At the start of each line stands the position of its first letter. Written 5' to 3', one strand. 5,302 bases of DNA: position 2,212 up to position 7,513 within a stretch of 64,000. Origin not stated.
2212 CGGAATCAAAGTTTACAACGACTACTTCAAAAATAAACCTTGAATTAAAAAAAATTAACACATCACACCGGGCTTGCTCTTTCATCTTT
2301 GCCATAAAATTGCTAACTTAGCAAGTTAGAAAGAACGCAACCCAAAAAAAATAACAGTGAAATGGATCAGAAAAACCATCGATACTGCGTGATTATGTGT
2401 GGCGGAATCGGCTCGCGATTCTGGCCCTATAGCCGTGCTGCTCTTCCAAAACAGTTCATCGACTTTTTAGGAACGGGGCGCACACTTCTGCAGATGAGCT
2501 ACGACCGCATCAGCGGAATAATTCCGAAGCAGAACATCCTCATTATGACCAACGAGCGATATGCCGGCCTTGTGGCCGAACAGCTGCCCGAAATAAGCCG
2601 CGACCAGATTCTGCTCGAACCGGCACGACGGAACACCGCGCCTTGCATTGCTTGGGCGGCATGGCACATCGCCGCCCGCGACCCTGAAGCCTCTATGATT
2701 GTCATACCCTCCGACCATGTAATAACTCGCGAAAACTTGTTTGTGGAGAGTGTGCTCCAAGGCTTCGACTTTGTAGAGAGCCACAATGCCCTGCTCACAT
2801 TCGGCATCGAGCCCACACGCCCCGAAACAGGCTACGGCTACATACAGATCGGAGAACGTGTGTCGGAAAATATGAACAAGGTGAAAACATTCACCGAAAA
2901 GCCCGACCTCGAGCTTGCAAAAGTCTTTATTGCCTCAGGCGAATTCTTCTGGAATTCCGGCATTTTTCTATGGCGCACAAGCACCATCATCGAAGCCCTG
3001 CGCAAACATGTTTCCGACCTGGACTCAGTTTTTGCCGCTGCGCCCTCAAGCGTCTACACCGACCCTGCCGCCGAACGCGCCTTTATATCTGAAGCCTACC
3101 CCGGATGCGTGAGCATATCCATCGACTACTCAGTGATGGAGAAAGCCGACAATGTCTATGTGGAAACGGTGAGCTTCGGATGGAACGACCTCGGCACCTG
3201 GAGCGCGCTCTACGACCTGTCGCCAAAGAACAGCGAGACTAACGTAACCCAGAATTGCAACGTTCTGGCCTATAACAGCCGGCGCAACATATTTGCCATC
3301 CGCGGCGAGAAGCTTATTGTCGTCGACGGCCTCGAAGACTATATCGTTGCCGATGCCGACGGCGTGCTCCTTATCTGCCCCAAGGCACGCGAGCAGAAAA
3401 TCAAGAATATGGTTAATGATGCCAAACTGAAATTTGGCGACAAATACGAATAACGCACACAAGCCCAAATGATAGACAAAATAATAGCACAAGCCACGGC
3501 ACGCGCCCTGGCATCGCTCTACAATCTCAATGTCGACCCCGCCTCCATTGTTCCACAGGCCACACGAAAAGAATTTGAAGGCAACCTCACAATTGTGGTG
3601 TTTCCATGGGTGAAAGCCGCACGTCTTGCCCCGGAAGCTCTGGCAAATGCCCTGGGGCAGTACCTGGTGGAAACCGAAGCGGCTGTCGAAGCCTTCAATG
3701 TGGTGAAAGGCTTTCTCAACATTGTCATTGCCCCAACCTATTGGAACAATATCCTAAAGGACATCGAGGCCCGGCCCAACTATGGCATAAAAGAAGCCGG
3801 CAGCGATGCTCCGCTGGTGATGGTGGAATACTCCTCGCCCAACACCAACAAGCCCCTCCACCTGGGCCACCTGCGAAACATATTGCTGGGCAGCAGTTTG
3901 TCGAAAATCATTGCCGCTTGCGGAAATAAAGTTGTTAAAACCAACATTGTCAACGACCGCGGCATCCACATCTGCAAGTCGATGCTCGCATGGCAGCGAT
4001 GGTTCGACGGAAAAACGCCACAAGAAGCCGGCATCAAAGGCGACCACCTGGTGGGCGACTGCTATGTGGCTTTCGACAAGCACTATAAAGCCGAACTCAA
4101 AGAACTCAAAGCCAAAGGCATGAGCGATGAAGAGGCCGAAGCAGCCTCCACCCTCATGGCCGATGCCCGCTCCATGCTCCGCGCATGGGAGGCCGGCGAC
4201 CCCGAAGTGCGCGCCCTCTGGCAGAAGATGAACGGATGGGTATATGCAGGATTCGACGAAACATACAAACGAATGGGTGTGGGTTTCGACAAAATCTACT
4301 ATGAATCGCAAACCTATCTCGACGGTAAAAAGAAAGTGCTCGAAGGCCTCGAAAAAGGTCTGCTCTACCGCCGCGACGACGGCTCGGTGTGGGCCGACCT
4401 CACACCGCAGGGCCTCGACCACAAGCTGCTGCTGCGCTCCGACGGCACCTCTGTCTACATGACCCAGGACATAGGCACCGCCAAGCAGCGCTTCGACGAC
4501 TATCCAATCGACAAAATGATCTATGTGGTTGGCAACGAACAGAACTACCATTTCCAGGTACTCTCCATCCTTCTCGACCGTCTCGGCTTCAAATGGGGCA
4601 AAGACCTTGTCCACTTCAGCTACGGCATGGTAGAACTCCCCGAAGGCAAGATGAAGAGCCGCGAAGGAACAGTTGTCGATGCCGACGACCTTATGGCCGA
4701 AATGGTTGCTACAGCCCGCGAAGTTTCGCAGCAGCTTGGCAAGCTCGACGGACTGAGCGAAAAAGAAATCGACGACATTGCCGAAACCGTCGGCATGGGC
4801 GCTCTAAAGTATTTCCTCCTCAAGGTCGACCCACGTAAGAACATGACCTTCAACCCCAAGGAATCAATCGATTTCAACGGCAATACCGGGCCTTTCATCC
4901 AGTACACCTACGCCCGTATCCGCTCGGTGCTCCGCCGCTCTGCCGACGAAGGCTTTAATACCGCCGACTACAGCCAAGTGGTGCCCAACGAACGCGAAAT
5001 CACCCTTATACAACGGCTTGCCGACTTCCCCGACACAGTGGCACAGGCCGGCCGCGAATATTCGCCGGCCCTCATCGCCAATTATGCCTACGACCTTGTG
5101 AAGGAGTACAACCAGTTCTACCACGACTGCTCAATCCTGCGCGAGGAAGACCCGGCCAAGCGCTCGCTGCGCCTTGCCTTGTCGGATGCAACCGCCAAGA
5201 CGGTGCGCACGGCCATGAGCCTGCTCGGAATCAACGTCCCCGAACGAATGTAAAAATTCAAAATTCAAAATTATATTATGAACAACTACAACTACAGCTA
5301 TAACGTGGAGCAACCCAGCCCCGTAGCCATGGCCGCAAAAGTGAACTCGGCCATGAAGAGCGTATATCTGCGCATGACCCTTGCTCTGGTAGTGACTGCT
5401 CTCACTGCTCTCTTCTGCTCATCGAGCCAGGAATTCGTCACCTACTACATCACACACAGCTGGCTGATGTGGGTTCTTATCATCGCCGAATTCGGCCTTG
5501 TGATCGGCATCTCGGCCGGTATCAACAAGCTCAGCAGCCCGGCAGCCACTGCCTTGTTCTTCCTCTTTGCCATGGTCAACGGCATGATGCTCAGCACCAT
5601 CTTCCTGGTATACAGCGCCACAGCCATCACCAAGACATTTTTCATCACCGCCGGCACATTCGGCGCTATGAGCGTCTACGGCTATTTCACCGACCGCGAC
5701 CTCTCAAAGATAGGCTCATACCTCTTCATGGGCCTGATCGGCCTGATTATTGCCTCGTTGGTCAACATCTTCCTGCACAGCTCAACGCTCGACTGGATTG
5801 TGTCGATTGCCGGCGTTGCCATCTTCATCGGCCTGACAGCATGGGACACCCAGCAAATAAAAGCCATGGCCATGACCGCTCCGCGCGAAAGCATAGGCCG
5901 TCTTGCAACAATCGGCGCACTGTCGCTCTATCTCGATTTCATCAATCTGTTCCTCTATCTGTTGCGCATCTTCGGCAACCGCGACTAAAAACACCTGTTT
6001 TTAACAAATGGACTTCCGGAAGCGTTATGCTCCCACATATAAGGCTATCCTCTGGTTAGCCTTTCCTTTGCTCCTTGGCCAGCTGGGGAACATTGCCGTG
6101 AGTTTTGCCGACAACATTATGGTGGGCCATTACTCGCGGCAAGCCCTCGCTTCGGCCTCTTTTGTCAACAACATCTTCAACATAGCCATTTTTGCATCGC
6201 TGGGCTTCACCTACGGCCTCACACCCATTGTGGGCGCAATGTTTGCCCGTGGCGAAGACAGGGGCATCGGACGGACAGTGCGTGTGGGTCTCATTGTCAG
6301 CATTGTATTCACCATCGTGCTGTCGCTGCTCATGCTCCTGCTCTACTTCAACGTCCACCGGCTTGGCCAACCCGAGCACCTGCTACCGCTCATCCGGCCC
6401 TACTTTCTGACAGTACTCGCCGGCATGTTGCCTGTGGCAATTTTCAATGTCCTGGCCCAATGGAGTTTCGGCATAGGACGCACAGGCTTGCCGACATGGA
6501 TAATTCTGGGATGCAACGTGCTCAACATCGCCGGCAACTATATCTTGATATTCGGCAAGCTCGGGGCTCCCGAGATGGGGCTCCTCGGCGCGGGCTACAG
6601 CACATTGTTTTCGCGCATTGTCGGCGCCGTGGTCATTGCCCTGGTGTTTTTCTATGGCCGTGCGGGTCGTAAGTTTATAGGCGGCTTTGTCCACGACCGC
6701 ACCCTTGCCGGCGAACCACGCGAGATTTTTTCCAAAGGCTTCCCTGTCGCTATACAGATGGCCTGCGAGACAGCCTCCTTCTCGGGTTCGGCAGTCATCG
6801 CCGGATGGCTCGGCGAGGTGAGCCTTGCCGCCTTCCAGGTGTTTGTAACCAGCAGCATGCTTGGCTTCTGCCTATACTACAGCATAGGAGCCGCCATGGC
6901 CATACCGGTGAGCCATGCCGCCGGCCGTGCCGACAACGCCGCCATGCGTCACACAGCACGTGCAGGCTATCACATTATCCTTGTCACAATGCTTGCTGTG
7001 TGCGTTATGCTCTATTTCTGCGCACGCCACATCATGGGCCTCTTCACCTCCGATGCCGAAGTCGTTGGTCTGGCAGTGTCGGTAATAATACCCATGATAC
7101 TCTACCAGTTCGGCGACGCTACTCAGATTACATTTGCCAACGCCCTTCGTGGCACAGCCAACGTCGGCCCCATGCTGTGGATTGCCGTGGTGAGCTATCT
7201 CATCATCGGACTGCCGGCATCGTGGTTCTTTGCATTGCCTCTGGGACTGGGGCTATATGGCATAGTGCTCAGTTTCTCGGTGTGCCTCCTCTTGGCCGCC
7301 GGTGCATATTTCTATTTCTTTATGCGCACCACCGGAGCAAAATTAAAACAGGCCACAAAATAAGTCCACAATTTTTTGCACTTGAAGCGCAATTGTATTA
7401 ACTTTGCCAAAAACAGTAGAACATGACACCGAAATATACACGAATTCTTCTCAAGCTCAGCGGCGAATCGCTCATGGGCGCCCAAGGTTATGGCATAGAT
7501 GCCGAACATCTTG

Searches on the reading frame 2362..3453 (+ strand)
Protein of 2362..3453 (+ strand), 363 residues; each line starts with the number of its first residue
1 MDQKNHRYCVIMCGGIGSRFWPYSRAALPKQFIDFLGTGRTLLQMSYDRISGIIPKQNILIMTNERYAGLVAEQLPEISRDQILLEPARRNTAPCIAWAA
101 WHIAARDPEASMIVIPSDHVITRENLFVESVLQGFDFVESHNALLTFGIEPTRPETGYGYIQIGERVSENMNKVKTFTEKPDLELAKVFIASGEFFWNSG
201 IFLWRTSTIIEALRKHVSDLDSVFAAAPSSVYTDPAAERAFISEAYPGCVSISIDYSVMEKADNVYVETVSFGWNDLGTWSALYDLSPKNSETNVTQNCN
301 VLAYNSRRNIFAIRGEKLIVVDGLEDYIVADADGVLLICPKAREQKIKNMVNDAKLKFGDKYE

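Call 75: search_protein_families(library=pfam, proteins=[window:2362-3453:+], max_evalue=0.00001)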
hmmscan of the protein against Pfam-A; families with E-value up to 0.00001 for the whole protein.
window:2362-3453:+ (363 aa): 2 families
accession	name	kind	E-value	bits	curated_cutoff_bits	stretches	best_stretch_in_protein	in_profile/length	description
PF00483.29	NTP_transferase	-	1.1e-39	136.9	21.2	1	10-289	3-241/245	Nucleotidyl transferase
PF22640.1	ManC_GMP_beta-helix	-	2.9e-06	27.5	27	1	314-352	15-53/55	MannoseP isomerase/GMP-like beta-helix domain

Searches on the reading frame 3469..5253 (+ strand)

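Call 75: search_protein_families(library=pfam, proteins=[window:3469-5253:+], max_evalue=0.00001)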
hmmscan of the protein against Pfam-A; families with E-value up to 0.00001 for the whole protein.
window:3469-5253:+ (594 aa): 2 families
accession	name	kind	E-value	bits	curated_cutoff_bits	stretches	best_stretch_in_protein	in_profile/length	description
PF00750.26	tRNA-synt_1d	-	2e-46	159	23.3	1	114-461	19-347/349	tRNA synthetases class I (R), catalytic domain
PF05746.21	DALR_1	-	1.8e-33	115.5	22.3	1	477-594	1-117/117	DALR anticodon binding domain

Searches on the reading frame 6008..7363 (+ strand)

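Call 75: search_protein_families(library=pfam, proteins=[window:6008-7363:+], max_evalue=0.00001)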
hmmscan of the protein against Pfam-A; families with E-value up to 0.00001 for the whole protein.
window:6008-7363:+ (451 aa): 1 family
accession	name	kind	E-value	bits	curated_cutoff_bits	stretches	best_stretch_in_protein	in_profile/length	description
PF01554.23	MatE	-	4.3e-47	160.2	24.9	2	20-179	1-161/161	MatE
